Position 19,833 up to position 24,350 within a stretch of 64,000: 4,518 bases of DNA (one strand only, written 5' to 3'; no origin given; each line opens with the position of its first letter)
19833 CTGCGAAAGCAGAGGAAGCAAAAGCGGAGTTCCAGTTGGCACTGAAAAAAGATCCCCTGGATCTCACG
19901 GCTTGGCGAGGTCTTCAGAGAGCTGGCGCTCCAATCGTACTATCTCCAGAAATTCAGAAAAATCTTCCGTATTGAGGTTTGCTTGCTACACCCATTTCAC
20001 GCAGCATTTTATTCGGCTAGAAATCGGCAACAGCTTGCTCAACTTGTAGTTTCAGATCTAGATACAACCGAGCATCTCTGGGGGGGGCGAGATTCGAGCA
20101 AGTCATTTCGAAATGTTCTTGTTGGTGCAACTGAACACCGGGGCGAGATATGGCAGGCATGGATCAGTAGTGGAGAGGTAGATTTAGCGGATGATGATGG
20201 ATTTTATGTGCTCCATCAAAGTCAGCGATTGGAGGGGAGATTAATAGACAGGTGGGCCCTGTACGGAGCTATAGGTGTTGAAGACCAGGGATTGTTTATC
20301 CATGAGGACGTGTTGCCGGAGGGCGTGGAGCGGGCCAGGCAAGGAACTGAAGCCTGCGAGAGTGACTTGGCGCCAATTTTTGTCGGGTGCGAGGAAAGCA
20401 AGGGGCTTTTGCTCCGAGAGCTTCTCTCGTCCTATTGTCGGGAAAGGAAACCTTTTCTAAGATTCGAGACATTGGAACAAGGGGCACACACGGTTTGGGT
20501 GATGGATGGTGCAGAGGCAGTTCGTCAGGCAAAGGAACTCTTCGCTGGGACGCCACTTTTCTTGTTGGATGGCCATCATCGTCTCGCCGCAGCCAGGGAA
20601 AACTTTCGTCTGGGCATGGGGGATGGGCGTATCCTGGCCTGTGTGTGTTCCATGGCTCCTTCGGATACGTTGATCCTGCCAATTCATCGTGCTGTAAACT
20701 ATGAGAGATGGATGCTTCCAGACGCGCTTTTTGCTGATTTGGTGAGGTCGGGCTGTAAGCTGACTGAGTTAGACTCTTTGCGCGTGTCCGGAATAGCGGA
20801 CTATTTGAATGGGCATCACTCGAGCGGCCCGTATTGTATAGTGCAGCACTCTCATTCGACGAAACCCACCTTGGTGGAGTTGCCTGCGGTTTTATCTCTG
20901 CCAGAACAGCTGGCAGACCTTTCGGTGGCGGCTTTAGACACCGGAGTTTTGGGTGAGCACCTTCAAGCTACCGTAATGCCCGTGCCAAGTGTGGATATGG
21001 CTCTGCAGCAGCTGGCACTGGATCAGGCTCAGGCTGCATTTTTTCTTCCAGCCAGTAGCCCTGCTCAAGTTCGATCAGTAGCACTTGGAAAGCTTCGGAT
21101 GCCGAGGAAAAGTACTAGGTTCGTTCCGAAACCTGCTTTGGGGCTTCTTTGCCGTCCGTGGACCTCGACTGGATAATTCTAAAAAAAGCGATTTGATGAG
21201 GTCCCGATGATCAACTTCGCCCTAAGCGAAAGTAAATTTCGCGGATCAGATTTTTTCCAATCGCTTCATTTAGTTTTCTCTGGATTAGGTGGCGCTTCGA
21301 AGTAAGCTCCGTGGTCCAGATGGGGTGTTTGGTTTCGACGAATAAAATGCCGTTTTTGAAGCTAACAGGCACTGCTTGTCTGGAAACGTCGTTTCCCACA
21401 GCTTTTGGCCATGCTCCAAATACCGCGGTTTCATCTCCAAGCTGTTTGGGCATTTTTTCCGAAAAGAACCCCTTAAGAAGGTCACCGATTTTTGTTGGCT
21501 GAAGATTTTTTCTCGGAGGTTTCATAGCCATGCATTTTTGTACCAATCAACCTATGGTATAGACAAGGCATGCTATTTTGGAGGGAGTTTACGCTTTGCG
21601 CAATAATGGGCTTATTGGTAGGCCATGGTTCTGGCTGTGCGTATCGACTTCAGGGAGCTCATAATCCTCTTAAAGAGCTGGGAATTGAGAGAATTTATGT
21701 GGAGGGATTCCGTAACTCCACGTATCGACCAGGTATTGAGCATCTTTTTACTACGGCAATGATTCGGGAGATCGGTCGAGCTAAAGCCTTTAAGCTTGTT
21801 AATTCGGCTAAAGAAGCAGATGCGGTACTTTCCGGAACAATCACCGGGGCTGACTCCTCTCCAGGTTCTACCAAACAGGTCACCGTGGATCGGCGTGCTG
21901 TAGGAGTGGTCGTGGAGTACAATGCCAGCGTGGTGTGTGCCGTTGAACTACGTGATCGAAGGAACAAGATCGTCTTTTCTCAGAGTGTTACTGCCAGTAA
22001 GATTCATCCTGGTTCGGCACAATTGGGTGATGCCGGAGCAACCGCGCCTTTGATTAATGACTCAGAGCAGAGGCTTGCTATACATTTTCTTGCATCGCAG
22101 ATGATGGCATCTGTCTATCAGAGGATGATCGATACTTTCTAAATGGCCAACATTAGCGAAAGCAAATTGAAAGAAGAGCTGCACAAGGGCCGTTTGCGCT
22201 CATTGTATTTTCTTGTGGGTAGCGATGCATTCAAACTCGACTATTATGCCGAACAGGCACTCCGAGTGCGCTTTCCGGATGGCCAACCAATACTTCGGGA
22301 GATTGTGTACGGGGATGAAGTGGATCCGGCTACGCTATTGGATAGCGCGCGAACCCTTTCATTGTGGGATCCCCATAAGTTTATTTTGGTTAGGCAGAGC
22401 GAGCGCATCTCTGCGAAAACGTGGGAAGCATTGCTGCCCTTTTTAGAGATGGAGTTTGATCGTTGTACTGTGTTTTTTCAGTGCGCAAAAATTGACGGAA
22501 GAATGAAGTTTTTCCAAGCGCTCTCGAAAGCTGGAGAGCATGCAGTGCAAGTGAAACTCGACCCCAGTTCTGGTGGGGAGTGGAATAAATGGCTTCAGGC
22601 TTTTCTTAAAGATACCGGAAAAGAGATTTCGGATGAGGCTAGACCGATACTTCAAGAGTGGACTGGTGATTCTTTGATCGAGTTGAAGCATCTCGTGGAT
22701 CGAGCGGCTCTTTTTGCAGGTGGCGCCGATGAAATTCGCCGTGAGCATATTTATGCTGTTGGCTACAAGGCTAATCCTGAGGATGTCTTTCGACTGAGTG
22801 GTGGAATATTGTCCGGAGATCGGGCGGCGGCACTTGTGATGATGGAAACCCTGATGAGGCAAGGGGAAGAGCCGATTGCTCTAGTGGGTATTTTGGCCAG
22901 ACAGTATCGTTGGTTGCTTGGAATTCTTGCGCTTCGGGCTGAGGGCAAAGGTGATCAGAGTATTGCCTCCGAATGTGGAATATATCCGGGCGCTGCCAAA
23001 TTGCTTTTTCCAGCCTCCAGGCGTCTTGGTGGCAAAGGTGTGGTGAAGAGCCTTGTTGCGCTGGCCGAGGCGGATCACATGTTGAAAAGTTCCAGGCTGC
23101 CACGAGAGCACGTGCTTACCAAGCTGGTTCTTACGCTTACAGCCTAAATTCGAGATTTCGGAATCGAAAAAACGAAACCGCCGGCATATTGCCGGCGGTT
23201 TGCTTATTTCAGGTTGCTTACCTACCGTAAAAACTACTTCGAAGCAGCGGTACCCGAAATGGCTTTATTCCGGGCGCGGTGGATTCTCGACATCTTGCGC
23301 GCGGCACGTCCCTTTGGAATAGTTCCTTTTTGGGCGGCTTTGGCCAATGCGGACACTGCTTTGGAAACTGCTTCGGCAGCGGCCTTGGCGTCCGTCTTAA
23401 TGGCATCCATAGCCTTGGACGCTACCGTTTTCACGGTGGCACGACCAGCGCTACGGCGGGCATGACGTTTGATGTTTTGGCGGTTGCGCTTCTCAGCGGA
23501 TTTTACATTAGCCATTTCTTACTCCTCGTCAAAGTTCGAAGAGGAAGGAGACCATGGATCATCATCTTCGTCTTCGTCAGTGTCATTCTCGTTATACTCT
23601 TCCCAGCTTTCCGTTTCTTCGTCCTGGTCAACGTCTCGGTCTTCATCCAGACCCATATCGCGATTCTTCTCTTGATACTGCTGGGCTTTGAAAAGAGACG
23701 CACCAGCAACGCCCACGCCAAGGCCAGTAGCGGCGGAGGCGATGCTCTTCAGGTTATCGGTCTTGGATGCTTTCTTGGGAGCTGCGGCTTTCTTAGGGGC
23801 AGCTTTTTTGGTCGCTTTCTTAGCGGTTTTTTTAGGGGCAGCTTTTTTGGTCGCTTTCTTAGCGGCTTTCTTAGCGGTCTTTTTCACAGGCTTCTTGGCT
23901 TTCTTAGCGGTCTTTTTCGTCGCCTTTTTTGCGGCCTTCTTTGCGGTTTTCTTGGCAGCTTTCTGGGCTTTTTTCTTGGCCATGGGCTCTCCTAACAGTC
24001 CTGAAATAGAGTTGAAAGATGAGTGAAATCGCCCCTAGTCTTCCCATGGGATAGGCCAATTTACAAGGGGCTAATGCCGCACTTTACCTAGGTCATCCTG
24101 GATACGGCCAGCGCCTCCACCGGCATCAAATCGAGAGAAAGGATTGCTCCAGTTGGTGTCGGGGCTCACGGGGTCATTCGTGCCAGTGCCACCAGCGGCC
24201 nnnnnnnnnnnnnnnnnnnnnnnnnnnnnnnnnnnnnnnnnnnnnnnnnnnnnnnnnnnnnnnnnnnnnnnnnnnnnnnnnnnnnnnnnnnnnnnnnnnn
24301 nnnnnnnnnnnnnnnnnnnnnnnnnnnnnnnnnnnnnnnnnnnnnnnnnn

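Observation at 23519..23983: Bipartite histone-H1-like / acidic-tail protein encoded by tandem 39-nt repeats, translationally adjacent to rpsT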

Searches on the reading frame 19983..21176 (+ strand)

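Call 4: search_protein_families(library=pfam, proteins=[window:19983-21176:+], max_evalue=0.1)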
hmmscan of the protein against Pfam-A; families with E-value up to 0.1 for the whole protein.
window:19983-21176:+ (397 aa): 1 family
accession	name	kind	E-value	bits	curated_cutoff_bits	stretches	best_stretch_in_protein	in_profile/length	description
PF06245.16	DUF1015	-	1.1e-20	74.3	25.8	1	50-253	62-278/325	Protein of unknown function (DUF1015)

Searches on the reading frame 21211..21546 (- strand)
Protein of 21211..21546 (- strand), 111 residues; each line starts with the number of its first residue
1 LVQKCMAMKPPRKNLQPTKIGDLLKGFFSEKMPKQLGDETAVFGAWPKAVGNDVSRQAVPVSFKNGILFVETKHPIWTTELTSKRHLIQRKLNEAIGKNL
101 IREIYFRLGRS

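Call 4: search_protein_families(library=pfam, proteins=[window:21211-21546:-], max_evalue=0.1)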
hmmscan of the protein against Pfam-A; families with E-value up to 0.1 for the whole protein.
window:21211-21546:- (111 aa): 1 family
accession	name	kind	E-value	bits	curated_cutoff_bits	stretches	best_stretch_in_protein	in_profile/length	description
PF05258.17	DciA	-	5.7e-18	65.4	24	1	19-105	1-88/89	Dna[CI] antecedent, DciA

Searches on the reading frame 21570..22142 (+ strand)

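Call 4: search_protein_families(library=pfam, proteins=[window:21570-22142:+], max_evalue=0.1)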
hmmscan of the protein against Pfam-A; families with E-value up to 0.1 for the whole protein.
window:21570-22142:+ (190 aa): 2 families
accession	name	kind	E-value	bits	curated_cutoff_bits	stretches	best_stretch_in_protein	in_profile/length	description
PF04390.17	LptE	-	4e-13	50.5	23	1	40-186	2-118/118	Lipopolysaccharide-assembly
PF11769.13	DUF3313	-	0.046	13.9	26.1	1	58-129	67-145/187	Protein of unknown function (DUF3313)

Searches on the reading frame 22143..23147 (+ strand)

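Call 4: search_protein_families(library=pfam, proteins=[window:22143-23147:+], max_evalue=0.1)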
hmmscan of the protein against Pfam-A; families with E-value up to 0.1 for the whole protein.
window:22143-23147:+ (334 aa): 2 families
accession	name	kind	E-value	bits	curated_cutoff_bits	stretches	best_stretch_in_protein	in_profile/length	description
PF21694.2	DNA_pol3_delta_C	-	1e-19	71.1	27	1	213-330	2-119/121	DNA polymerase III delta subunit, C-terminal domain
PF12169.13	DNA_pol3_gamma3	-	0.096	12.9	24.4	0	213-268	16-71/143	DNA polymerase III subunits gamma and tau domain III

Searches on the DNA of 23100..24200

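Call 40: search_rna_families(source=window, start=23100, end=24200, threshold=evalue, max_evalue=10)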
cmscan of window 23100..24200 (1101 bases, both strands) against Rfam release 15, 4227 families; matches with E-value up to 10: 13.
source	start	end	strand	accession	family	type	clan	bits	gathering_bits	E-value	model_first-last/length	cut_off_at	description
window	23166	23246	-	RF01772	rnk_pseudo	Cis-reg; leader;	-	21.8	55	0.51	1-108/108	no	Pseudomonas rnk leader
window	23167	23288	-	RF02053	STnc430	Gene; sRNA;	-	20.7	47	1.6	1-162/162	no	Enterobacterial sRNA STnc430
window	23140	23216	+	RF02426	SpF03_sRNA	Gene; sRNA;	-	19.9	50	5.5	21-104/106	no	Streptococcus sRNA SpF03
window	23155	23220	+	RF02621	BSnc120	Gene; sRNA;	-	18.8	114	0.37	1-88/88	no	Brucella sRNA 120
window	23167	23232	-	RF02063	STnc350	Gene; sRNA;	-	17.6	60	2.7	1-68/68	no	Salmonella enterica sRNA STnc350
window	23166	23327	-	RF02609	BSR0602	Gene; sRNA;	-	17.2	191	0.33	1-169/169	no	Brucella sRNA 0602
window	23706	23746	-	RF03685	MIR9677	Gene; miRNA;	-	16.1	90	8.8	1-87/87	no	MIR9677 microRNA precursor family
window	23171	23196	+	RF01721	Pseudomon-groES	Cis-reg;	-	15.8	50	4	86-111/111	no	Pseudomon-groES RNA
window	23171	23206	+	RF00661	mir-31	Gene; miRNA;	CL00133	15.6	51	2.9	1-83/83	no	mir-31 microRNA precursor family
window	23917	23947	+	RF01333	CRISPR-DR20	Gene; CRISPR;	-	15.4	42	6.6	1-36/36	no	CRISPR RNA direct repeat element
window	23170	23205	-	RF00661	mir-31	Gene; miRNA;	CL00133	15.2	51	3.8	1-83/83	no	mir-31 microRNA precursor family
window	23119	23268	-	RF00495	IRES_Hsp70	Cis-reg; IRES;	-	10.9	80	4.3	1-216/216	no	Heat shock protein 70 (Hsp70) internal ribosome entry site (IRES)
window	23900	24127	+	RF02042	HOTTIP_3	Gene; lncRNA;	-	7.7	50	3.4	1-353/353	no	HOXA transcript at the distal tip, conserved region 3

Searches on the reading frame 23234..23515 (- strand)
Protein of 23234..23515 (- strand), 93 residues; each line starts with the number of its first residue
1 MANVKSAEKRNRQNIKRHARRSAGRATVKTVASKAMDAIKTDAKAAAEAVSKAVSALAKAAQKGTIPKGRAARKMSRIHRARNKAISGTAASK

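Call 4: search_protein_families(library=pfam, proteins=[window:23234-23515:-], max_evalue=0.1)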
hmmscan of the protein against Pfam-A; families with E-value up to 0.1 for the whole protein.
window:23234-23515:- (93 aa): 1 family
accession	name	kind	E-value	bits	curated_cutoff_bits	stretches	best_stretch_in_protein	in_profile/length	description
PF01649.23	Ribosomal_S20p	-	1.3e-15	58.3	29.5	1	2-81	1-81/83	Ribosomal protein S20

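Call 62: find_homologous_proteins(query=window:23234-23515:-, max_evalue=1e-10)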
Query window:23234-23515:- (93 aa): 80 proteins with E <= 1e-10 among 146 candidates.
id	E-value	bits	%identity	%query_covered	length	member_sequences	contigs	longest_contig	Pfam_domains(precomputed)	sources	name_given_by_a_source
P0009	4.0e-43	162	100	100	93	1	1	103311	PF01649.24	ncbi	-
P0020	7.4e-32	126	80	98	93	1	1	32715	PF01649.24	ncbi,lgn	-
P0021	7.4e-32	126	82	100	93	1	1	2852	PF01649.24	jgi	jgi:small subunit ribosomal protein S20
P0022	7.6e-30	120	80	92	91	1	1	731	PF01649.24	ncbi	-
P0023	1.4e-29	119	75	98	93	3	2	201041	PF01649.24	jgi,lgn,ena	-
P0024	3.0e-28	115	72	100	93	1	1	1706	PF01649.24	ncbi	-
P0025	1.8e-27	113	71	98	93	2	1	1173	PF01649.24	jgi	-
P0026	1.8e-27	113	73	97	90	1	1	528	PF01649.24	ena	-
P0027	2.3e-26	109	70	100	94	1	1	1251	PF01649.24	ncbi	-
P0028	4.3e-26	108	71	94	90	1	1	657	PF01649.24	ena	-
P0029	4.8e-26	108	68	97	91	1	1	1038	PF01649.24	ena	-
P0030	1.9e-25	106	72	94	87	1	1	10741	PF01649.24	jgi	jgi:small subunit ribosomal protein S20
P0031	2.9e-25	106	65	99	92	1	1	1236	PF01649.24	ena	-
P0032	7.3e-25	104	66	96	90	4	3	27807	PF01649.24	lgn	-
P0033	9.2e-25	104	69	97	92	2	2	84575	PF01649.24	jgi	jgi:small subunit ribosomal protein S20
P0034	1.0e-24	104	68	85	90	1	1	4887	PF01649.24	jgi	jgi:small subunit ribosomal protein S20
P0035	1.2e-24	104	68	94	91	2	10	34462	PF01649.24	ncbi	ncbi:MAG: 30S ribosomal protein S20 [Bdellovibrionota bacterium]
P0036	1.6e-24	103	70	97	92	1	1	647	PF01649.24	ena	-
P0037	1.8e-24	103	68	94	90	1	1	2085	PF01649.24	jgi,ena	jgi:small subunit ribosomal protein S20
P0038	1.9e-24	103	69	95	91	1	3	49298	PF01649.24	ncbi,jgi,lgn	ncbi:MAG TPA: 30S ribosomal protein S20 [Bdellovibrionota bacterium]|jgi:small subunit ribosomal pro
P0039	1.9e-24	103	67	97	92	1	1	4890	PF01649.24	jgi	jgi:small subunit ribosomal protein S20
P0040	2.9e-24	102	68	97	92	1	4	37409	PF01649.24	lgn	-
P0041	4.9e-24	102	65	99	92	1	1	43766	PF01649.24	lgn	-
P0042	9.0e-24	101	70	92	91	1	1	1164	PF01649.24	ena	-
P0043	1.1e-23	101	64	97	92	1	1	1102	PF01649.24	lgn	-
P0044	1.1e-23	101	69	96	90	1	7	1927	PF01649.24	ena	-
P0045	1.3e-23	100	64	98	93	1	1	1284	PF01649.24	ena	-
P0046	1.4e-23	100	66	97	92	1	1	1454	PF01649.24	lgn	-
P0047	2.3e-23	100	71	84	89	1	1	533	PF01649.24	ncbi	-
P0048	2.5e-23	100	66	94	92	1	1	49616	PF01649.24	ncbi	-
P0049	2.8e-23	99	67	89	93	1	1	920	PF01649.24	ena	-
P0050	3.9e-23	99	68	94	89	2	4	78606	PF01649.24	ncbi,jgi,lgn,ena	jgi:small subunit ribosomal protein S20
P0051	4.1e-23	99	69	94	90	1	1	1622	PF01649.24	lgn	-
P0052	1.3e-22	97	66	94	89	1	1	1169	PF01649.24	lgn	-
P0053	1.5e-22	97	68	91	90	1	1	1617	PF01649.24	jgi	jgi:small subunit ribosomal protein S20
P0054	2.3e-22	96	62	99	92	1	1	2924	PF01649.24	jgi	jgi:small subunit ribosomal protein S20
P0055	4.0e-22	96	67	97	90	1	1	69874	PF01649.24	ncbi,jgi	jgi:small subunit ribosomal protein S20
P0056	5.7e-22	95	68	97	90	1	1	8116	PF01649.24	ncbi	-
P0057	9.0e-22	95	68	91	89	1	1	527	PF01649.24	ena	-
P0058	9.2e-22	95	62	96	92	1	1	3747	PF01649.24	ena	-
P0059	9.4e-22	95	65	92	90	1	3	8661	PF01649.24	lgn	-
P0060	9.9e-22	94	65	95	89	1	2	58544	PF01649.24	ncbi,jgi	jgi:small subunit ribosomal protein S20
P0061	1.2e-21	94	66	91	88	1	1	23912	PF01649.24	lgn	-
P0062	1.3e-21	94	67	97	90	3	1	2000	PF01649.24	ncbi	-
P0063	2.1e-21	93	62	100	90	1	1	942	PF01649.24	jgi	-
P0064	3.7e-21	93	63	97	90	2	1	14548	PF01649.24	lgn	-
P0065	5.2e-21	92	65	91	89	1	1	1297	PF01649.24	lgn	-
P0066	1.3e-20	91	61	94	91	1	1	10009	PF01649.24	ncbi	-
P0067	1.4e-20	91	62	92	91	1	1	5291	PF01649.24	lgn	-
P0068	1.4e-20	91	60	97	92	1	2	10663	PF01649.24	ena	-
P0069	1.4e-20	91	59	98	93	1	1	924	PF01649.24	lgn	-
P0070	1.5e-20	91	63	97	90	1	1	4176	PF01649.24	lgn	-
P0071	2.2e-20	90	63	98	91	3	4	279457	PF01649.24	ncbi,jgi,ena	jgi:small subunit ribosomal protein S20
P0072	2.2e-20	90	65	91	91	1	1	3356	PF01649.24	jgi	jgi:small subunit ribosomal protein S20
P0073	3.0e-20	90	67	91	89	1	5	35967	PF01649.24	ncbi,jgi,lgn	jgi:small subunit ribosomal protein S20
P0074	4.9e-20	89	62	91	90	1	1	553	PF01649.24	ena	-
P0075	4.9e-20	89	65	100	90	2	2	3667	PF01649.24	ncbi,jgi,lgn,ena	jgi:small subunit ribosomal protein S20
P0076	6.0e-20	89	59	98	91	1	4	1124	PF01649.24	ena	-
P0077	2.2e-19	87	60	100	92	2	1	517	PF01649.24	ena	-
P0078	3.0e-19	87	65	91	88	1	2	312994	PF01649.24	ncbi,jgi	jgi:small subunit ribosomal protein S20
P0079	3.4e-19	86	61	97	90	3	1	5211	PF01649.24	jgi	jgi:small subunit ribosomal protein S20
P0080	3.6e-19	86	62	91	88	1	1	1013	PF01649.24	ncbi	-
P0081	3.8e-19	86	66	92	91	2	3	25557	PF01649.24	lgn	-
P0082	7.8e-19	85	59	98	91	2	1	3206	PF01649.24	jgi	jgi:small subunit ribosomal protein S20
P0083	9.2e-19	85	61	91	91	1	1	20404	PF01649.24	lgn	-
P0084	1.7e-18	84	57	98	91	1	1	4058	PF01649.24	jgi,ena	jgi:small subunit ribosomal protein S20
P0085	2.1e-18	84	62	91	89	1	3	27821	PF01649.24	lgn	-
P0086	2.2e-18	84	60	92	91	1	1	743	PF01649.24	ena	-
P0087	2.8e-18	84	59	98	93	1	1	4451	PF01649.24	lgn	-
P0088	3.0e-18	83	58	98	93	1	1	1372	PF01649.24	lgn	-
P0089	4.5e-18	83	63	84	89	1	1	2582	PF01649.24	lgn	-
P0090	5.4e-18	83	57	98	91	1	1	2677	PF01649.24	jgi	jgi:small subunit ribosomal protein S20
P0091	5.8e-18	83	62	90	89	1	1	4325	PF01649.24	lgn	-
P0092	8.7e-18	82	60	92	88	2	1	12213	PF01649.24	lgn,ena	-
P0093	1.5e-17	81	55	96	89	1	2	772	PF01649.24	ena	-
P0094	1.7e-17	81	57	98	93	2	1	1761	PF01649.24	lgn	-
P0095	5.5e-17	79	62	94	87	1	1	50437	PF01649.24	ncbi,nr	ncbi:MAG: 30S ribosomal protein S20 [Oligoflexia bacterium]|nr:30S ribosomal protein S20 [Oligoflexi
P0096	6.0e-17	79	83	62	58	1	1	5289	PF01649.24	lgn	-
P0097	2.0e-16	78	57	98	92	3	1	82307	PF01649.24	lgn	-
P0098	1.4e-12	66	63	65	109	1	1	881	PF01649.24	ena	-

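Call 63: find_encoding_contigs(protein=P0095, flank=3500, max_places=2)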
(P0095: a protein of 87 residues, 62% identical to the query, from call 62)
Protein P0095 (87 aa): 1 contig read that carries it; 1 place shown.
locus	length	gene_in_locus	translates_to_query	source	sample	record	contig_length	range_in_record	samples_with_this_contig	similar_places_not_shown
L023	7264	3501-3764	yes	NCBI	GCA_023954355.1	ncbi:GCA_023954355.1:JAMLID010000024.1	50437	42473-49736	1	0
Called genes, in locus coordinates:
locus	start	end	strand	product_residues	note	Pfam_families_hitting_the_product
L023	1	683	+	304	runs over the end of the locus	PF01509:TruB_N, PF16198:TruB_C_2 (weak)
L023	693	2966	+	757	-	PF13400:Tad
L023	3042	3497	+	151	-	-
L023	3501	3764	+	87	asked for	PF01649:Ribosomal_S20p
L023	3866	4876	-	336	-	PF21694:DNA_pol3_delta_C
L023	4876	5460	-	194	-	PF04390:LptE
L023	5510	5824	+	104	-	PF05258:DciA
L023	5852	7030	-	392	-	PF06245:DUF1015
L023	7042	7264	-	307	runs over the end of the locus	PF07719:TPR_2 (faint), PF13181:TPR_8 (faint), PF13424:TPR_12 (faint), PF13428:TPR_14 (faint), PF13431:TPR_17 (faint), PF14559:TPR_19 (faint)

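Call 64: find_encoding_contigs(protein=P0071, flank=3500, max_places=2)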
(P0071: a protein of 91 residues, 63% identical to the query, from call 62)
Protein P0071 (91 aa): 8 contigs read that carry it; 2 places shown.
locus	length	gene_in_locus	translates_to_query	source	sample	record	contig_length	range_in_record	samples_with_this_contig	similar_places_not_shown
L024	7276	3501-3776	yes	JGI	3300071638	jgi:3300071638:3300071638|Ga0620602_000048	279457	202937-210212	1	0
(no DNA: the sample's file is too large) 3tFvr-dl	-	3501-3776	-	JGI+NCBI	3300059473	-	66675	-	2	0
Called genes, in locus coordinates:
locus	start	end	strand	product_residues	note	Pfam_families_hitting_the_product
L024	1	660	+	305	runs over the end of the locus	PF01509:TruB_N, PF16198:TruB_C_2 (faint)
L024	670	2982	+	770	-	PF13400:Tad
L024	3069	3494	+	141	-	-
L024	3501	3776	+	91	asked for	PF01649:Ribosomal_S20p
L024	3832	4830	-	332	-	PF06144:DNA_pol3_delta (weak), PF21694:DNA_pol3_delta_C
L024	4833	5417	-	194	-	PF04390:LptE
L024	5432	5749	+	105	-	PF05258:DciA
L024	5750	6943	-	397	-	PF06245:DUF1015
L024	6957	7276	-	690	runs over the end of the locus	PF07719:TPR_2 (faint), PF13181:TPR_8 (faint), PF13428:TPR_14 (faint), PF13432:TPR_16 (faint), PF14559:TPR_19 (faint), PF20308:TPR-S (faint), PF23914:TPR_CcmH_CycH (faint), PF13429:TPR_15 (faint), +2 more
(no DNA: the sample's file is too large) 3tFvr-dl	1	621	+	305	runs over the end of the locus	PF01509:TruB_N, PF16198:TruB_C_2 (faint)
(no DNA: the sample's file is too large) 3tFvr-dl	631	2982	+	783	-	PF13400:Tad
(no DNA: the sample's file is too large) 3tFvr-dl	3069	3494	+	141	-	-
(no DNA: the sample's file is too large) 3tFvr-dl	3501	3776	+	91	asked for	PF01649:Ribosomal_S20p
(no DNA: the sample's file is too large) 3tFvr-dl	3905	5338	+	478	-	?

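Call 65: find_encoding_contigs(protein=P0097, flank=3500, max_places=2)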
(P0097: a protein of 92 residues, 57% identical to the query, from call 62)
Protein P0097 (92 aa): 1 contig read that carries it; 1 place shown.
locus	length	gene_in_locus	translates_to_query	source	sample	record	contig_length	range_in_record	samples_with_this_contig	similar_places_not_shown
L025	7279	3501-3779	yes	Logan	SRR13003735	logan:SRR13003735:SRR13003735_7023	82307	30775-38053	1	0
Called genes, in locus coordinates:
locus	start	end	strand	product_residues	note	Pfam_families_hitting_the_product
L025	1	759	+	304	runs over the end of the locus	PF01509:TruB_N, PF16198:TruB_C_2 (weak)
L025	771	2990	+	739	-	PF13400:Tad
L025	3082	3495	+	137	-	-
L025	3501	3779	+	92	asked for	PF01649:Ribosomal_S20p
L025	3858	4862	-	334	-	PF21694:DNA_pol3_delta_C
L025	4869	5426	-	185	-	PF04390:LptE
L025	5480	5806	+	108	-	PF05258:DciA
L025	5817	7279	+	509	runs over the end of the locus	-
